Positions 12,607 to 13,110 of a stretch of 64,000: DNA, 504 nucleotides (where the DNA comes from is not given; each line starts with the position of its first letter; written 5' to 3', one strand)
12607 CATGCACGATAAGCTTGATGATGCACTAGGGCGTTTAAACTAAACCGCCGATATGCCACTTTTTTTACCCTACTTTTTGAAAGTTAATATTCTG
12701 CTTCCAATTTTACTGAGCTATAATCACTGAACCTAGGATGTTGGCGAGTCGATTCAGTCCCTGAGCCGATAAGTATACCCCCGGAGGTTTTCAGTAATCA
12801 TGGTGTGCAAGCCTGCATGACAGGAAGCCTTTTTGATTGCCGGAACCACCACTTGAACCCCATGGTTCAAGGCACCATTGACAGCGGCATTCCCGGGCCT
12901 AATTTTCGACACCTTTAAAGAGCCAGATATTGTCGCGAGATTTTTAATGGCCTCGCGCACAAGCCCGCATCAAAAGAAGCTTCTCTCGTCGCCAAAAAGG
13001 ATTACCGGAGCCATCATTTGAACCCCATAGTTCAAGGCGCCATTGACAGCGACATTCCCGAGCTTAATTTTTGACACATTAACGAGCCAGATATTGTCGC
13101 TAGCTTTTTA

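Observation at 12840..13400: The 3' half of 6S RNA is tandemly reiterated about 3.4 times between ssrS and ygfA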

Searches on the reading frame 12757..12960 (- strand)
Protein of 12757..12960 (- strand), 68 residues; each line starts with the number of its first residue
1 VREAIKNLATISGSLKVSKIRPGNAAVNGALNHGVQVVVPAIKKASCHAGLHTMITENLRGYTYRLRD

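Call 55: search_protein_families(library=pfam, proteins=[window:12757-12960:-], max_evalue=1)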
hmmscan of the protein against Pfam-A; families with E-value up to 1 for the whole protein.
seq(68 aa): 1 family
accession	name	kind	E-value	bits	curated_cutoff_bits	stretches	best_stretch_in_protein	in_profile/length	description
PF05489.18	Phage_tail_X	-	0.058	13.5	22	1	19-45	31-57/60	Phage Tail Protein X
